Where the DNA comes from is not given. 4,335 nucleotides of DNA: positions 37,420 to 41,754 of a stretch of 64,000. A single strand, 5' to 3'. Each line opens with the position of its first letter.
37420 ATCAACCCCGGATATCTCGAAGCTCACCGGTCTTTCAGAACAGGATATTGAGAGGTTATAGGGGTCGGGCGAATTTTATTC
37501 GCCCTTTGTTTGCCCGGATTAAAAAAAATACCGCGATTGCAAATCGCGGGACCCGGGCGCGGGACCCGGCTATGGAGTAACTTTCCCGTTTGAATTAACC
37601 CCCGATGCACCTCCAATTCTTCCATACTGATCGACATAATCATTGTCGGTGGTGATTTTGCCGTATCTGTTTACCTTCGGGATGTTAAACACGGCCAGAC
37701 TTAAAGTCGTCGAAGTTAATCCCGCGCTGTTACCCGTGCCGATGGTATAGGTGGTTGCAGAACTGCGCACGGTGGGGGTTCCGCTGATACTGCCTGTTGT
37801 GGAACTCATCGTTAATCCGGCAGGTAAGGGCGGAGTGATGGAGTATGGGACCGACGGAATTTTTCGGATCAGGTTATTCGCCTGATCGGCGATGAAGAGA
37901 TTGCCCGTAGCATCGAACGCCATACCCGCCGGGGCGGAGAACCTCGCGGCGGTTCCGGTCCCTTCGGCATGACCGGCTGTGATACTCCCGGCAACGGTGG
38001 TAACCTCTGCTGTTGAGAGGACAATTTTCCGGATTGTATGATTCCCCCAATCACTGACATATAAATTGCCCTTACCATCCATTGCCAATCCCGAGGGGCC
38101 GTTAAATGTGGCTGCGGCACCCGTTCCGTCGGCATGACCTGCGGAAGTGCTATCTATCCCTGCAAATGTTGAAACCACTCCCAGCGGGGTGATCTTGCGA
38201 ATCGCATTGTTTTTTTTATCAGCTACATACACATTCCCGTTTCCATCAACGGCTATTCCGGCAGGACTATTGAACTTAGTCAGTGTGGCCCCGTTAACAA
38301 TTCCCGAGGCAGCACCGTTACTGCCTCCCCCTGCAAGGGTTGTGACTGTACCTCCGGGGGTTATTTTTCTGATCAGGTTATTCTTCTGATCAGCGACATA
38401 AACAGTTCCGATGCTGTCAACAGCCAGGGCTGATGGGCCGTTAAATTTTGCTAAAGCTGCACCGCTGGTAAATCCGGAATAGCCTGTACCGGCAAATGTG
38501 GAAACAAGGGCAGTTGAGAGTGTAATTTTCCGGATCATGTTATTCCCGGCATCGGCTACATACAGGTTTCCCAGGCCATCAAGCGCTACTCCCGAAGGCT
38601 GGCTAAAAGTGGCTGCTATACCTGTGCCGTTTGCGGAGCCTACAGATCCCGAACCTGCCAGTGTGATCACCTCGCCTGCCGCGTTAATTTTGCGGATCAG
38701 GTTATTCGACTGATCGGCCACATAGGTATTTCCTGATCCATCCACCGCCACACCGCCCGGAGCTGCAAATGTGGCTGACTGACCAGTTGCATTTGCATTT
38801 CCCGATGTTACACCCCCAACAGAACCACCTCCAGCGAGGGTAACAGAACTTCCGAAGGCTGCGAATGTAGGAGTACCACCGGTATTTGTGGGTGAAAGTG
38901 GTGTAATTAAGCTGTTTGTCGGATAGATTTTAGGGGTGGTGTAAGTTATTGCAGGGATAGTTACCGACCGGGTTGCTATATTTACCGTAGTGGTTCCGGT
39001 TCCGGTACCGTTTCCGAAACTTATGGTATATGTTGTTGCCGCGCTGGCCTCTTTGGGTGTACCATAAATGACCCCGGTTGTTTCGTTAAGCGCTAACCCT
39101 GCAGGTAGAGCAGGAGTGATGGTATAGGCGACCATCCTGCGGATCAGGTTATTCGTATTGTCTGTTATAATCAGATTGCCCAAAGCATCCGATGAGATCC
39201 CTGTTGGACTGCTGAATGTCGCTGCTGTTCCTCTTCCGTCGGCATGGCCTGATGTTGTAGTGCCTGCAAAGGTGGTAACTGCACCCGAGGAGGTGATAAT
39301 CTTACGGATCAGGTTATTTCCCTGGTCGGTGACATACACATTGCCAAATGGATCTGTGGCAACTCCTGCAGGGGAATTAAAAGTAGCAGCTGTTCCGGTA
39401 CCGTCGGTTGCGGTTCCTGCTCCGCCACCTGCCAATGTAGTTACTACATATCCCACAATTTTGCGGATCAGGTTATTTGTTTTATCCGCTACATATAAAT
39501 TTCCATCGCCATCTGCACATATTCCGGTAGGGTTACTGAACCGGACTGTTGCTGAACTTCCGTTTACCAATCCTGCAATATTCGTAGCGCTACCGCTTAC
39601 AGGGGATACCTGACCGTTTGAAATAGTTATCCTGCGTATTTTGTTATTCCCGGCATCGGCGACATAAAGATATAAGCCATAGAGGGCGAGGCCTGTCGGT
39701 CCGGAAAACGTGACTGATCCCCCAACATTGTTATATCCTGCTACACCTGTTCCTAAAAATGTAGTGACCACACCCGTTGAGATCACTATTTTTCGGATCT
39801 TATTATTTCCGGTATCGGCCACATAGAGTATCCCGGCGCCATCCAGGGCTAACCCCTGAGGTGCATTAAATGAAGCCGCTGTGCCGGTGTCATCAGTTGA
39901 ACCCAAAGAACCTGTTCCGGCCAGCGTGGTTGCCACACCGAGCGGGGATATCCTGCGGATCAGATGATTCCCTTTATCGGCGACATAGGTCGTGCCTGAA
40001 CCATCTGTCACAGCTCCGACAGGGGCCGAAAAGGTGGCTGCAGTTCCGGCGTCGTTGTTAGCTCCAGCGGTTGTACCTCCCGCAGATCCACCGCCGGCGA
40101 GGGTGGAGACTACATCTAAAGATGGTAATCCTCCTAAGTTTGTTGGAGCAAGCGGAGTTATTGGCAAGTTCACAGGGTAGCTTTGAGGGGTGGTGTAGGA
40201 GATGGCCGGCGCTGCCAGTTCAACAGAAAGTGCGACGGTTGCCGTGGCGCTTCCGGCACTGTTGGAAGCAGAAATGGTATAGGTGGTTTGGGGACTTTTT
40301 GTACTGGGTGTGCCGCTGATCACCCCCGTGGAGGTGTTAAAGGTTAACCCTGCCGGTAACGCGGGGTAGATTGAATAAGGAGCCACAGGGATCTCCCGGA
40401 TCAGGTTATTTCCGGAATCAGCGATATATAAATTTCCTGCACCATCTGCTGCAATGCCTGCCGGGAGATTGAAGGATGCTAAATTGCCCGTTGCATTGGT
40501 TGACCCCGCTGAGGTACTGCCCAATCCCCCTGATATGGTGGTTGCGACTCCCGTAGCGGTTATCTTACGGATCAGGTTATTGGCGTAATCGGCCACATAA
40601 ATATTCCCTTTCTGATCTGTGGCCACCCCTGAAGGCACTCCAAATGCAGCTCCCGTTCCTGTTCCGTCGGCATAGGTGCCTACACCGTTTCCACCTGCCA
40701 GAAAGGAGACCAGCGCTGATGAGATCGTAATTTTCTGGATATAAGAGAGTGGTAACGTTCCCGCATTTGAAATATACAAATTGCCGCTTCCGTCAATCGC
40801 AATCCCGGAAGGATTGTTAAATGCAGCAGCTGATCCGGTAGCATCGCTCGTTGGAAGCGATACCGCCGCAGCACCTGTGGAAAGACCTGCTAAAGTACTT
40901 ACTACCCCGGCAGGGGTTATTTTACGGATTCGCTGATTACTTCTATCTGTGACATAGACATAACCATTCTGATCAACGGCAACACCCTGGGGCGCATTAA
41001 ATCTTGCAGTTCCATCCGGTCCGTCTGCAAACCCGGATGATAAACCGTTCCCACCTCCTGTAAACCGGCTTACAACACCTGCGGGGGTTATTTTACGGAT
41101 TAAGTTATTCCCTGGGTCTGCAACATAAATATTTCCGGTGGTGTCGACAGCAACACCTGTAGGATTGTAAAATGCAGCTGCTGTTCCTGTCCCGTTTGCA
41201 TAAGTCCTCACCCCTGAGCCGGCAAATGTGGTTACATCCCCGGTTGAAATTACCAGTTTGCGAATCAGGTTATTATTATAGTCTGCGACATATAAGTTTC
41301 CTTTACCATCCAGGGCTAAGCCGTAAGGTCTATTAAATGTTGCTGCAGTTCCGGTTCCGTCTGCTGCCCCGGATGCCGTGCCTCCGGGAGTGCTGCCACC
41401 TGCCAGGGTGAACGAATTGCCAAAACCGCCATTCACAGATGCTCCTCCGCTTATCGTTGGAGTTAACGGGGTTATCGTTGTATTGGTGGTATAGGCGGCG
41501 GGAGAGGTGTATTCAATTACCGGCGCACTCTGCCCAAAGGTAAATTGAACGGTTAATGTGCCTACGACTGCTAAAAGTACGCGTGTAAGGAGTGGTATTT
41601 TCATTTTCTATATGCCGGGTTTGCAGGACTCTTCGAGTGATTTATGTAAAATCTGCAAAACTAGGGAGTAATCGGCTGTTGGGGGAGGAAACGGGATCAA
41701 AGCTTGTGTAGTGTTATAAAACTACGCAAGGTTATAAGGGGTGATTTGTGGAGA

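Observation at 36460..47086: Repeat-delimited cassette array: Rpn nuclease, two giant NHL-propeller surface proteins and a membrane AraC regulator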

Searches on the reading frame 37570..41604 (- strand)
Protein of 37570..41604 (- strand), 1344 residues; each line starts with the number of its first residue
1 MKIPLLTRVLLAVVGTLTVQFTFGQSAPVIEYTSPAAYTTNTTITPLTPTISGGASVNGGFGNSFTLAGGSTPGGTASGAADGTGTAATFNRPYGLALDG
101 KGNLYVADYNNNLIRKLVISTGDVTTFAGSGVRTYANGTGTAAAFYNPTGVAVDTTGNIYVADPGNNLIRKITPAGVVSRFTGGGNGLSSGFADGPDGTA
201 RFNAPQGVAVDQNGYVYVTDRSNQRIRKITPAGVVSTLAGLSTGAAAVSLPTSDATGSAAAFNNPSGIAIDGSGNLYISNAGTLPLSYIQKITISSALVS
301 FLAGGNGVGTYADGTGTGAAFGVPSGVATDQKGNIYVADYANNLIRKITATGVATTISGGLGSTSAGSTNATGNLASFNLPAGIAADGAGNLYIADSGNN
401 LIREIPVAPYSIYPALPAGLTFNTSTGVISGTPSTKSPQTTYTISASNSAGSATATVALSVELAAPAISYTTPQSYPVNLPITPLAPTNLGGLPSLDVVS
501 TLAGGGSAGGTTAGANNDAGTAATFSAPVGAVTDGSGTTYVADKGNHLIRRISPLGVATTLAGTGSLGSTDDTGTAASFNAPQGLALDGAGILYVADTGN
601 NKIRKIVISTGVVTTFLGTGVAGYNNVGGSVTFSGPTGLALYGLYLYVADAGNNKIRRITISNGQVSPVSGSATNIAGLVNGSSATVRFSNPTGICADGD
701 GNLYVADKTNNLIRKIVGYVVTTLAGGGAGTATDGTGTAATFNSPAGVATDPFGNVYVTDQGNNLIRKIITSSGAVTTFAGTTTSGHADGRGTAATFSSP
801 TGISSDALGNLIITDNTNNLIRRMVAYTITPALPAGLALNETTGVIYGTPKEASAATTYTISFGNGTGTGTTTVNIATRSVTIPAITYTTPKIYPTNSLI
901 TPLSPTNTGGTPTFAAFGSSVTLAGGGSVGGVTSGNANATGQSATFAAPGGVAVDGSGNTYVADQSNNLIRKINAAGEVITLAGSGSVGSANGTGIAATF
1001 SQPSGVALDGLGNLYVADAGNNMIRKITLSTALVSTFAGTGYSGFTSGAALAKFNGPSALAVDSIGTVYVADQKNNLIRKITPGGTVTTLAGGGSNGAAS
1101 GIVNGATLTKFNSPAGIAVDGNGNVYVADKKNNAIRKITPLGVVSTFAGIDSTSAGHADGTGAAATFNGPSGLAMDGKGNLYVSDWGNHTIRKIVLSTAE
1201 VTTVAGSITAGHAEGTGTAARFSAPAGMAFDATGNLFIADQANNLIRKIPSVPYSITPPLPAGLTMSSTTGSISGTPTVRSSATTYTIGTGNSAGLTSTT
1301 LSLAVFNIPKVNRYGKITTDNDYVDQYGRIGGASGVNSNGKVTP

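Call 10: search_protein_families(library=pfam, proteins=[window:37570-41604:-], max_evalue=0.01)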
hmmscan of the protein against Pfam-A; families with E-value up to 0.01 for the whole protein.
window:37570-41604:- (1344 aa): 10 families
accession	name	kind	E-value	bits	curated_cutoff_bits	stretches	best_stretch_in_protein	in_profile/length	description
PF01436.27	NHL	-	2.2e-110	356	20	13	1111-1137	1-27/28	NHL repeat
PF25021.1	TEN_NHL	-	4.2e-55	187.6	27.1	7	199-243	138-180/357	Teneurin NHL domain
PF06739.17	SBBP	-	2.1e-29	101.6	20.5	1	1114-1128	15-29/38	Beta-propeller repeat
PF08450.18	SGL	-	6e-19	69.1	26.3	0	103-179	147-217/246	SMP-30/Gluconolactonase/LRE-like region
PF05345.18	He_PIG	-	1.3e-17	64.5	24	3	406-461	35-95/96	Putative Ig domain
PF24684.1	Vgb_lyase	-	5.5e-12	45.5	50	0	1057-1159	141-228/290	Virginiamycin B lyase family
PF06977.17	SdiA-regulated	-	2.7e-11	43.6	21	0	968-1017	194-239/249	SdiA-regulated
PF07494.17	Reg_prop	-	6.5e-07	29.2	20.4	0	692-706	7-21/24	Two component regulator propeller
PF22701.2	Mala_s_1-like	-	1.6e-06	28.4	27.5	0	1117-1239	93-193/195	Mal s 1 allergenic protein-like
PF13449.12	Phytase-like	-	4.1e-05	24.1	27.6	0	1113-1182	69-139/284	Esterase-like activity of phytase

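Call 13: search_protein_families(library=ncbifam, proteins=[window:37570-41604:-], max_evalue=0.01)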
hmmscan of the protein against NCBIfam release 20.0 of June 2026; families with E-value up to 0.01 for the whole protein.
window:37570-41604:- (1344 aa): 5 families
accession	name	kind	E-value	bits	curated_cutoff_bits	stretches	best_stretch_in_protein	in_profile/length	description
NF035926.1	scyF_NHL_VPEP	equivalog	1.4e-68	231.8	350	8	987-1136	138-271/376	scytonemin biosynthesis PEP-CTERM protein ScyF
NF033206.1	ScyE_fam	subfamily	1.2e-34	120.4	80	4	195-398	132-321/333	ScyD/ScyE family protein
NF047780.1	LIC12708_fam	subfamily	1.3e-15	57.1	150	1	1059-1133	61-141/391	LIC_12708 family protein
TIGR02604.1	Piru_Ver_Nterm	subfamily_domain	1.3e-06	28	122.2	0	134-226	258-344/367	PVC-type heme-binding CxxCH protein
NF000022.1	stregra_B_VgbA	exception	0.0084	15.2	600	0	92-235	16-131/299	streptogramin B lyase Vgb(A)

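Call 44: find_homologous_proteins(query=window:37570-41604:-, max_evalue=1e-30)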
Query window:37570-41604:- (1344 aa): 7666 proteins with E <= 1e-30 among 8000 candidates; the best 120 are listed.
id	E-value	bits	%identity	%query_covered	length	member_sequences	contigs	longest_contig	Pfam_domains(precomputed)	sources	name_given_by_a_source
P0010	0.0e+0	2784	100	100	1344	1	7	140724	PF07494.18,PF06977.18,PF22807.3,PF24684.2,PF05345.19,PF01436.28,PF25021.2,PF06739.18,PF08450.19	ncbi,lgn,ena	-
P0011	0.0e+0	1840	70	100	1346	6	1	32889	PF05787.20,PF07494.18,PF06977.18,PF22807.3,PF24684.2,PF05345.19,PF01436.28,PF25021.2,PF06739.18,PF08450.19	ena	-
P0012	0.0e+0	1655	43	88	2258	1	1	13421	PF07494.18,PF06977.18,PF01731.27,PF02393.22,PF24684.2,PF01436.28,PF21456.3,PF08450.19,PF13449.13,PF17145.11,PF25021.2,PF06739.18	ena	-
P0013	0.0e+0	1633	40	87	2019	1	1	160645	PF07494.18,PF06977.18,PF01731.27,PF13449.13,PF24684.2,PF01436.28,PF25021.2,PF06739.18,PF08450.19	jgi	jgi:sugar lactone lactonase YvrE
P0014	0.0e+0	1567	46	96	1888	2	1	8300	PF07494.18,PF06977.18,PF01731.27,PF22807.3,PF24684.2,PF01436.28,PF08450.19,PF13585.13,PF18676.7,PF13449.13,PF20067.6,PF05345.19,PF25021.2,PF06739.18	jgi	jgi:gliding motility-associated-like protein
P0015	0.0e+0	1529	43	88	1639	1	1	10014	PF07494.18,PF06977.18,PF01731.27,PF13449.13,PF02393.22,PF24684.2,PF01436.28,PF25021.2,PF06739.18,PF21456.3,PF08450.19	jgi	-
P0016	0.0e+0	1497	46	97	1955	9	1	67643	PF06977.18,PF22807.3,PF02393.22,PF24684.2,PF01436.28,PF08450.19,PF05787.20,PF13585.13,PF05593.20,PF18676.7,PF13449.13,PF20067.6,PF05345.19,PF25021.2,PF06739.18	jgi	-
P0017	0.0e+0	1489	47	93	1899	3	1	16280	PF06977.18,PF22807.3,PF02393.22,PF24684.2,PF01436.28,PF08450.19,PF13585.13,PF05593.20,PF18676.7,PF13449.13,PF20067.6,PF05345.19,PF25021.2,PF06739.18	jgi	-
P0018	0.0e+0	1476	41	87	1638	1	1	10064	PF07494.18,PF06977.18,PF01731.27,PF13449.13,PF02393.22,PF24684.2,PF01436.28,PF25021.2,PF06739.18,PF21456.3,PF08450.19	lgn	-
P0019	0.0e+0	1417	42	88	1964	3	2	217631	PF07494.18,PF06977.18,PF01731.27,PF13449.13,PF02393.22,PF24684.2,PF01436.28,PF25021.2,PF06739.18,PF21456.3,PF08450.19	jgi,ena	-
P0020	0.0e+0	1404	47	99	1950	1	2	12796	PF06977.18,PF01731.27,PF23500.2,PF22807.3,PF02393.22,PF24684.2,PF01436.28,PF08450.19,PF13585.13,PF18676.7,PF13449.13,PF20067.6,PF14517.13,PF05345.19,PF25021.2,PF06739.18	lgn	-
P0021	0.0e+0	1402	43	87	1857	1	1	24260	PF07494.18,PF06977.18,PF01731.27,PF13449.13,PF20067.6,PF24684.2,PF01436.28,PF25021.2,PF06739.18,PF21456.3,PF08450.19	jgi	-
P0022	0.0e+0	1391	42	92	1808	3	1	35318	PF07494.18,PF06977.18,PF01731.27,PF23500.2,PF22807.3,PF02393.22,PF24684.2,PF01436.28,PF08450.19,PF13449.13,PF17145.11,PF25021.2,PF06739.18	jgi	jgi:hypothetical protein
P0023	0.0e+0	1372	41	88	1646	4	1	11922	PF07494.18,PF06977.18,PF01731.27,PF02393.22,PF24684.2,PF01436.28,PF21456.3,PF08450.19,PF13449.13,PF25021.2,PF06739.18,PF01483.28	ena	-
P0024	0.0e+0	1359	48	89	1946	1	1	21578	PF06977.18,PF22807.3,PF02393.22,PF24684.2,PF01436.28,PF08450.19,PF13585.13,PF18676.7,PF13449.13,PF20067.6,PF05345.19,PF25021.2,PF06739.18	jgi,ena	-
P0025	0.0e+0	1344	41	88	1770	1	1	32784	PF07494.18,PF06977.18,PF01731.27,PF13449.13,PF02393.22,PF24684.2,PF01436.28,PF25021.2,PF06739.18,PF08450.19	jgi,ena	-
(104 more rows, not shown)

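Call 45: find_encoding_contigs(protein=P0011, flank=10000, max_places=4)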
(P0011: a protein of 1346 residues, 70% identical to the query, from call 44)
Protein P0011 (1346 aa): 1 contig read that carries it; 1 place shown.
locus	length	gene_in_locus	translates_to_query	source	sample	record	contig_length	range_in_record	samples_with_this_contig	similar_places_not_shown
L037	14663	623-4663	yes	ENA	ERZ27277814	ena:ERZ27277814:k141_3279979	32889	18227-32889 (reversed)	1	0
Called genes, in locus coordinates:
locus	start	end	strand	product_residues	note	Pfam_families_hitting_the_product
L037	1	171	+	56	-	?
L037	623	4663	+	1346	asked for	PF22807:TrAA12 (faint), PF25021:TEN_NHL (faint), PF05787:PhoX (faint), PF01436:NHL (weak), PF01436:NHL (weak), PF05345:He_PIG, PF01436:NHL (weak), PF05345:He_PIG, +5 more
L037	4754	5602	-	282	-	PF12784:PDDEXK_2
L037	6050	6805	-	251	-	PF06439:3keto-disac_hyd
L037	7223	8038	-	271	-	PF06439:3keto-disac_hyd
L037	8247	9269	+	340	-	PF00365:PFK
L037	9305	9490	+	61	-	-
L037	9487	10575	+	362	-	PF07610:DUF1573, PF22544:HYDIN_VesB_CFA65-like_Ig, PF07610:DUF1573, PF22544:HYDIN_VesB_CFA65-like_Ig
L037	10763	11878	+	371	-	PF03308:MeaB, PF02492:cobW (faint)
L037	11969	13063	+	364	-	PF14289:DUF4369, PF00578:AhpC-TSA, PF08534:Redoxin, PF00085:Thioredoxin (weak), PF13098:Thioredoxin_2 (weak), PF13905:Thioredoxin_8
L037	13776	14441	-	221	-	PF04115:Ureidogly_lyase (weak)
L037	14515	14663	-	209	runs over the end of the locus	PF09335:VTT_dom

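Call 46: find_encoding_contigs(protein=P0010, flank=10000, max_places=10)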
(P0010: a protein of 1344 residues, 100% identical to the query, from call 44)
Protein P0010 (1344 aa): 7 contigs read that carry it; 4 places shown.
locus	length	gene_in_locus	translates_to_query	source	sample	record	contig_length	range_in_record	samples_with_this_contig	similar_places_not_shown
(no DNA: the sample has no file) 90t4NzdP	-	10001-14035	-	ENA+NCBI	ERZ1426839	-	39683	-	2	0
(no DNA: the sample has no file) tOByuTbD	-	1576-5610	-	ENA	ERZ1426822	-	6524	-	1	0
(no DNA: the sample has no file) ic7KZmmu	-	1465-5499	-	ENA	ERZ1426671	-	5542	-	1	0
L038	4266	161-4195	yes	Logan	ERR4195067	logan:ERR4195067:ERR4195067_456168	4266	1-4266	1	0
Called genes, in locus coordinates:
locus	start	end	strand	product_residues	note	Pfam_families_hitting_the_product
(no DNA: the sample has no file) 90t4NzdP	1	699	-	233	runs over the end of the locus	PF00027:cNMP_binding, PF13545:HTH_Crp_2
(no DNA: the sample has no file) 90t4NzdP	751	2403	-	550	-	PF00795:CN_hydrolase, PF02540:NAD_synthase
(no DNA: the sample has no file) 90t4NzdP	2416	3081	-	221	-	PF13568:OMP_b-brl_2 (weak)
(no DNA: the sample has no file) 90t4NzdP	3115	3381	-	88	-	-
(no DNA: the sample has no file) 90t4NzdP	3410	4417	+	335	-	PF25594:GldB_lipo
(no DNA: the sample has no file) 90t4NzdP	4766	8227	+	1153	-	PF25021:TEN_NHL (faint), PF01731:Arylesterase (faint), PF05345:He_PIG (weak), PF12733:Cadherin-like, PF01436:NHL (weak), PF05345:He_PIG, PF12733:Cadherin-like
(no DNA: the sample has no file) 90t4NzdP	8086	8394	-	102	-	-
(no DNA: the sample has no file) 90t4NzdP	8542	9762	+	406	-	PF00165:HTH_AraC (faint), PF12833:HTH_18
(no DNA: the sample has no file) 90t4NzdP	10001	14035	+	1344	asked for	PF06977:SdiA-regulated (faint), PF08450:SGL (faint), PF22807:TrAA12 (faint), PF25021:TEN_NHL (faint), PF01436:NHL (weak), PF05345:He_PIG, PF01436:NHL (weak), PF05345:He_PIG (weak), +3 more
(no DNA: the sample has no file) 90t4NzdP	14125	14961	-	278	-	PF12784:PDDEXK_2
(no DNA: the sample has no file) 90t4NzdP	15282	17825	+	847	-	PF21783:YNCE (faint), PF01731:Arylesterase (faint), PF08450:SGL (faint), PF22494:choice_anch_I (faint), PF10282:Lactonase, PF04185:Phosphoesterase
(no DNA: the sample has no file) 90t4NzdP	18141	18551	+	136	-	-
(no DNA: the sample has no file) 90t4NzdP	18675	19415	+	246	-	PF02517:Rce1-like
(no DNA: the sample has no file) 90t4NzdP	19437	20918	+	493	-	PF18940:DUF5687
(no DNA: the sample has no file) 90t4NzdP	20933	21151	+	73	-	?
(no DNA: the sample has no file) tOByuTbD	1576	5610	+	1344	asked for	PF06977:SdiA-regulated (faint), PF08450:SGL (faint), PF22807:TrAA12 (faint), PF25021:TEN_NHL (faint), PF01436:NHL (weak), PF05345:He_PIG, PF01436:NHL (weak), PF05345:He_PIG (weak), +3 more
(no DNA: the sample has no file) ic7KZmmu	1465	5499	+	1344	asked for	PF06977:SdiA-regulated (faint), PF08450:SGL (faint), PF22807:TrAA12 (faint), PF25021:TEN_NHL (faint), PF01436:NHL (weak), PF05345:He_PIG, PF01436:NHL (weak), PF05345:He_PIG (weak), +3 more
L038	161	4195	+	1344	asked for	PF06977:SdiA-regulated (faint), PF08450:SGL (faint), PF22807:TrAA12 (faint), PF25021:TEN_NHL (faint), PF01436:NHL (weak), PF05345:He_PIG, PF01436:NHL (weak), PF05345:He_PIG (weak), +3 more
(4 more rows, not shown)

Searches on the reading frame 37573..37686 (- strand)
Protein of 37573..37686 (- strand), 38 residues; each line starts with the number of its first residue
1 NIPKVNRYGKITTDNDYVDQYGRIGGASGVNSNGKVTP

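Call 64: search_protein_representatives(alignment_id=A7)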
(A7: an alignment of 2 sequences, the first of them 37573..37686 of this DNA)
Query: 2 sequences, 38 profile positions. Proteins with E-value up to 0.001 (for the whole library): 11; up to 1e-10: 4; up to 1e-30: 0. The best 11 are listed.
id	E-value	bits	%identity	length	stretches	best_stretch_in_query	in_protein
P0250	5.3e-22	93.8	-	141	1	2-38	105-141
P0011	2.3e-20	88.5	-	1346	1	1-38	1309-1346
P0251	6.5e-12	61.5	-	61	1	4-38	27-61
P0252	9.7e-12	60.9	-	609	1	3-38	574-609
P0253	2.4e-09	53.3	-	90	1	5-34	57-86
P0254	2.8e-09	53.1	-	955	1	2-34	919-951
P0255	5.0e-07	45.8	-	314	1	2-36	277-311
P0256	5.9e-07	45.6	-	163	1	3-38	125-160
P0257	2.1e-04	37.5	-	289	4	7-16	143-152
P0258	3.2e-04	36.9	-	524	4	3-23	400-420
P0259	4.2e-04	36.5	-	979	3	18-34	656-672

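Call 89: search_protein_families(library=pfam, proteins=[P0252, P0254], max_evalue=0.001)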
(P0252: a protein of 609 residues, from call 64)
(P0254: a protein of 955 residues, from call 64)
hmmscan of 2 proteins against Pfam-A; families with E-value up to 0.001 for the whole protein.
P0252 (609 aa): 6 families
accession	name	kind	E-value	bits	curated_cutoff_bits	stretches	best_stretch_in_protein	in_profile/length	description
PF01436.27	NHL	-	2.9e-32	109.5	20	3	385-411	1-27/28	NHL repeat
PF12733.13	Cadherin-like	-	3.5e-17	63.1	24.2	1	490-570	8-88/89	Cadherin-like beta sandwich domain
PF25021.1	TEN_NHL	-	1.7e-13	50.7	27.1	1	83-128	134-177/357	Teneurin NHL domain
PF05345.18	He_PIG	-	4.1e-09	37.2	24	1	419-470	39-95/96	Putative Ig domain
PF06739.17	SBBP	-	2e-05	24.9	20.5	0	387-402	14-29/38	Beta-propeller repeat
PF01731.26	Arylesterase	-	7.1e-05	23.4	21.3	0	143-176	46-79/86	Arylesterase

P0254 (955 aa): 1 family
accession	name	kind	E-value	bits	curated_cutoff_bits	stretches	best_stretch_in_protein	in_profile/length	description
PF19081.6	Ig_7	-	0.00014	22.5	27.3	1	752-830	8-84/84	Ig-like domain CHU_C associated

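Call 95: search_protein_families(library=pfam, proteins=[window:37573-37686:-], max_evalue=10)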
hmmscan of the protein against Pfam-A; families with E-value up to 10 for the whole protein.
seq(38 aa): 0 families

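Call 96: search_protein_families(library=ncbifam, proteins=[window:37573-37686:-], max_evalue=10)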
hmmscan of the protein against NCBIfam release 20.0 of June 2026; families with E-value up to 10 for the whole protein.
seq(38 aa): 0 families
